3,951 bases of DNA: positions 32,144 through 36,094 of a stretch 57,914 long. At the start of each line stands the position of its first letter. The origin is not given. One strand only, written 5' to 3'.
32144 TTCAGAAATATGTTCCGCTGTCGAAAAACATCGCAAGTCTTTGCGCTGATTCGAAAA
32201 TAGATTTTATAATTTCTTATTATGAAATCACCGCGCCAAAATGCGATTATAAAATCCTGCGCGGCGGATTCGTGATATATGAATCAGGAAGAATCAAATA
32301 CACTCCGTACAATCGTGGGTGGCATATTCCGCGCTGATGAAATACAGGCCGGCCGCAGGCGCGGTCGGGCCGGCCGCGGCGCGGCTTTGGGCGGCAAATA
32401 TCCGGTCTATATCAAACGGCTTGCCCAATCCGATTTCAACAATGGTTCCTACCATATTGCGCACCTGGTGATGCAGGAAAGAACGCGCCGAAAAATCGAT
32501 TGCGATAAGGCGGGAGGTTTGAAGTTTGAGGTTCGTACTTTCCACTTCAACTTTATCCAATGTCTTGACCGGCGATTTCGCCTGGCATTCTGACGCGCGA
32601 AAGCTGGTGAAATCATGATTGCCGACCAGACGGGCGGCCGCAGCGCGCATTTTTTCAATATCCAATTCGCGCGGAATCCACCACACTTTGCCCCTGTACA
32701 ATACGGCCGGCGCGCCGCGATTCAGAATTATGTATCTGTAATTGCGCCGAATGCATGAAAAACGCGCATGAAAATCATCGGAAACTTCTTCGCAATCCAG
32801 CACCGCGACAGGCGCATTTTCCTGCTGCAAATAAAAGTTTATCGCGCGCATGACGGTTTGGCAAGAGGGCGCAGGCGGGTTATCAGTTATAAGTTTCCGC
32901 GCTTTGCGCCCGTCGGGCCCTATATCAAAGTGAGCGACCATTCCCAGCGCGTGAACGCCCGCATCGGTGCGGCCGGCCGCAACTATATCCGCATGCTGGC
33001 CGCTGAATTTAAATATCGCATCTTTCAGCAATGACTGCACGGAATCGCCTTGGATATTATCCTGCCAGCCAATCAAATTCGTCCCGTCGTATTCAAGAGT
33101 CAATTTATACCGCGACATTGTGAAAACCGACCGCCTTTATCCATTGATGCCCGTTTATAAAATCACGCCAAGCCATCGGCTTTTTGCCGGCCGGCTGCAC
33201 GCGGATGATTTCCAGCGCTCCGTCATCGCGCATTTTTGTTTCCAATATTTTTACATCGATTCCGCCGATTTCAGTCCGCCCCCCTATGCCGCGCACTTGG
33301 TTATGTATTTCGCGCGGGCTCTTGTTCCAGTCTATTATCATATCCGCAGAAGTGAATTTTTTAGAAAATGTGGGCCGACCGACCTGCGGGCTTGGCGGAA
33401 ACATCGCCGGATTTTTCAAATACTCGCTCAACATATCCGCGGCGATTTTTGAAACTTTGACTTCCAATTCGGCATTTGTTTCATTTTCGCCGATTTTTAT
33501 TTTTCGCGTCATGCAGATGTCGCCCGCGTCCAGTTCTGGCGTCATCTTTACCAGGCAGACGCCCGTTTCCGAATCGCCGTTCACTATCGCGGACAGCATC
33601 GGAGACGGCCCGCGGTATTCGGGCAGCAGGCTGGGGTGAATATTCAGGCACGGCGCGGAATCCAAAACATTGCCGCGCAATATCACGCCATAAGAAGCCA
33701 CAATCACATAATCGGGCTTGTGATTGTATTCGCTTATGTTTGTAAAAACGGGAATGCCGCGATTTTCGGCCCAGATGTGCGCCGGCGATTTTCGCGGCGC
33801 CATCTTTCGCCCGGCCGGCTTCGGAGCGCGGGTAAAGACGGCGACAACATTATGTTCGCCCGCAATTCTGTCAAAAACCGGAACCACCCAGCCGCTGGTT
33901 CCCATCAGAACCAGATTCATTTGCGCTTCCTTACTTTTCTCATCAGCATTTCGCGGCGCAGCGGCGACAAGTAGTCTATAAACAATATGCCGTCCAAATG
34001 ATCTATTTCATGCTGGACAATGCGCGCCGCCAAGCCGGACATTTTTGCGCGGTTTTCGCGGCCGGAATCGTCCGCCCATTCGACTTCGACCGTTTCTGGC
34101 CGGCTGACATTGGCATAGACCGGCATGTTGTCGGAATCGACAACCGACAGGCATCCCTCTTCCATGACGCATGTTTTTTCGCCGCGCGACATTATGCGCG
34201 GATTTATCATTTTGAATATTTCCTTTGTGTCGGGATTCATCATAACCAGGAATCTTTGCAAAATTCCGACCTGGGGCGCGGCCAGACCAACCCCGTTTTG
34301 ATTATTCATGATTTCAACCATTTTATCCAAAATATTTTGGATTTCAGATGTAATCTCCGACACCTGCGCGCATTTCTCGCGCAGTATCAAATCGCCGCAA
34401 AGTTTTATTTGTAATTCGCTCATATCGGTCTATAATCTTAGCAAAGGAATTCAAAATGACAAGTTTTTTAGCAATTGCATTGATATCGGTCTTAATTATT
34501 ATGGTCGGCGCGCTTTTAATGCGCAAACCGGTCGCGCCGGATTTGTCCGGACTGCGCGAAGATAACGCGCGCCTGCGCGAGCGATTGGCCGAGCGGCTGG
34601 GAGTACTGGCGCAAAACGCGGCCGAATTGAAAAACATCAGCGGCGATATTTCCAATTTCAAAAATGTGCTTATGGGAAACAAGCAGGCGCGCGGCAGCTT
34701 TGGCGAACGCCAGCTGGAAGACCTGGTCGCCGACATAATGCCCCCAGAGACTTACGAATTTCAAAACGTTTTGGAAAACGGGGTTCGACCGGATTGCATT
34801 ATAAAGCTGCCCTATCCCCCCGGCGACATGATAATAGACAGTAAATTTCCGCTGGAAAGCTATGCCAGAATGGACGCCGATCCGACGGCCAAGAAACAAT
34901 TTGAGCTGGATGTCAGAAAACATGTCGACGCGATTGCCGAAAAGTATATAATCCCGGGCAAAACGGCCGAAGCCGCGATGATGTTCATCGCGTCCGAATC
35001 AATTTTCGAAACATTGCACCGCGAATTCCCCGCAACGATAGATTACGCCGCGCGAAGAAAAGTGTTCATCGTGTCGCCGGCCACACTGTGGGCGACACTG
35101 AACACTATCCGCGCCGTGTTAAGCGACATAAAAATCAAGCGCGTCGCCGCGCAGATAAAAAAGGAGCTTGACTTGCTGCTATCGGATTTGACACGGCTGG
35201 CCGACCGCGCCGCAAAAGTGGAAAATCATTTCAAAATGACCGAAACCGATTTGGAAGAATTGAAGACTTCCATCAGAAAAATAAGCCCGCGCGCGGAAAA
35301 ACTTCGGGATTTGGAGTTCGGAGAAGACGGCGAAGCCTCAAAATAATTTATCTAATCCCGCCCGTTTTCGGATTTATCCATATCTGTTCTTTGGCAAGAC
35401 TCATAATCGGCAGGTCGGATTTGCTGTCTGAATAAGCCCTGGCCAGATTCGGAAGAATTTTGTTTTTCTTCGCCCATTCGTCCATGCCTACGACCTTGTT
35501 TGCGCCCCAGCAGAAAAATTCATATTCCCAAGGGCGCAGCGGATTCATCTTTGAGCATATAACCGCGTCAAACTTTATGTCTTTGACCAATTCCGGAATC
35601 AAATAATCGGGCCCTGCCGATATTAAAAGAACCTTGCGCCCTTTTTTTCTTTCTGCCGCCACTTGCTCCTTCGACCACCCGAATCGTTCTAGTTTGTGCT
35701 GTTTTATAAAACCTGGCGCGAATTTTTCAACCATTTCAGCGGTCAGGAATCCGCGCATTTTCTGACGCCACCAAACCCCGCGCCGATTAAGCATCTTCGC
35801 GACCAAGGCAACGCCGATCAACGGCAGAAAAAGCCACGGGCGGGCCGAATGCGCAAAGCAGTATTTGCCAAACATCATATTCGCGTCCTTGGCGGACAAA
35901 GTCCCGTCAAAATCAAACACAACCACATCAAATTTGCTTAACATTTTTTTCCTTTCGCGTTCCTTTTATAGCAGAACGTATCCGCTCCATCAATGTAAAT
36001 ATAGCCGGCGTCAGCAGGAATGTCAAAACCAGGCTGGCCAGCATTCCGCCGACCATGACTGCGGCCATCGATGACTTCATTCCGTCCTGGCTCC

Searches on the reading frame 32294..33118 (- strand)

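Call 9: search_protein_families(library=pfam, proteins=[window:32294-33118:-], max_evalue=0.001)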
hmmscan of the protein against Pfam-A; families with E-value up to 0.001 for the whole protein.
window:32294-33118:- (274 aa): 1 family
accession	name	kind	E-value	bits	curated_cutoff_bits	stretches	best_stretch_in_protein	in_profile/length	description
PF01416.25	PseudoU_synth_1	-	2.4e-33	115.3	23.3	2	160-265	1-107/108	tRNA pseudouridine synthase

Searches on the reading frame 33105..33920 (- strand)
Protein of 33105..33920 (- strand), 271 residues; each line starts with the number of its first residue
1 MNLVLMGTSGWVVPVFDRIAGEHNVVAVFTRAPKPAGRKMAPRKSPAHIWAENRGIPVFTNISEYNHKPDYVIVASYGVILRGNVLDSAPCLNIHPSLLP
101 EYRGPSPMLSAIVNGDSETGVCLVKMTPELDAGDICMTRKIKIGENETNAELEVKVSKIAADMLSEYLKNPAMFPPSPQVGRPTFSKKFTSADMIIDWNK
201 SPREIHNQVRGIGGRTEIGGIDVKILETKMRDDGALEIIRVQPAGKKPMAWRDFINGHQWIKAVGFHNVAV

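Call 9: search_protein_families(library=pfam, proteins=[window:33105-33920:-], max_evalue=0.001)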
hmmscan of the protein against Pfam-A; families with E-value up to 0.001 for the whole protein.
window:33105-33920:- (271 aa): 2 families
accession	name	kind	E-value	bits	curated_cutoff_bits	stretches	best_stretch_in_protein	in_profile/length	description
PF00551.24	Formyl_trans_N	-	1.5e-26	93.7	26.1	1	7-166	9-179/181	Formyl transferase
PF02911.23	Formyl_trans_C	-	9.6e-11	42.2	21.1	2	190-231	3-48/100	Formyl transferase, C-terminal domain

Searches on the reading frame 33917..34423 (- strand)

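Call 9: search_protein_families(library=pfam, proteins=[window:33917-34423:-], max_evalue=0.001)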
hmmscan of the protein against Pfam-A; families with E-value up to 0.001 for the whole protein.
window:33917-34423:- (168 aa): 1 family
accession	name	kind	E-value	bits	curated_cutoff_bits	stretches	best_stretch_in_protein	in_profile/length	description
PF01327.26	Pep_deformylase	-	1.3e-44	152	22.8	1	5-157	3-155/156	Polypeptide deformylase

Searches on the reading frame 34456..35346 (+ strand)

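Call 9: search_protein_families(library=pfam, proteins=[window:34456-35346:+], max_evalue=0.001)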
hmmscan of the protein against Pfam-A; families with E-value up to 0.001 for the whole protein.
window:34456-35346:+ (296 aa): 1 family
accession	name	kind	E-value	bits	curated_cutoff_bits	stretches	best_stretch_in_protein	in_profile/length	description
PF02646.22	RmuC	-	5.5e-55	187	26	1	22-290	6-288/291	RmuC family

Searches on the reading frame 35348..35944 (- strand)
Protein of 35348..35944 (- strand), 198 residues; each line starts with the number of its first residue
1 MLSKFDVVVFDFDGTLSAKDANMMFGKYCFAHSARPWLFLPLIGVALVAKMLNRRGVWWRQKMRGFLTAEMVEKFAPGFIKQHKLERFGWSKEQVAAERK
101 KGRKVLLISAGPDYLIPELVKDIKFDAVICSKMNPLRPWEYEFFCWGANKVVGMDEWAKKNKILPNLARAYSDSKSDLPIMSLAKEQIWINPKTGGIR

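Call 27: search_protein_families(library=pfam, proteins=[window:35348-35944:-], max_evalue=0.01)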
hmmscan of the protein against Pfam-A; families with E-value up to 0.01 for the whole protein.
window:35348-35944:- (198 aa): 1 family
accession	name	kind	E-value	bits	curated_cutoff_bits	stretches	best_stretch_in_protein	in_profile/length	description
PF12710.13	HAD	-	8e-20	72.5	27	1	8-181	1-188/189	haloacid dehalogenase-like hydrolase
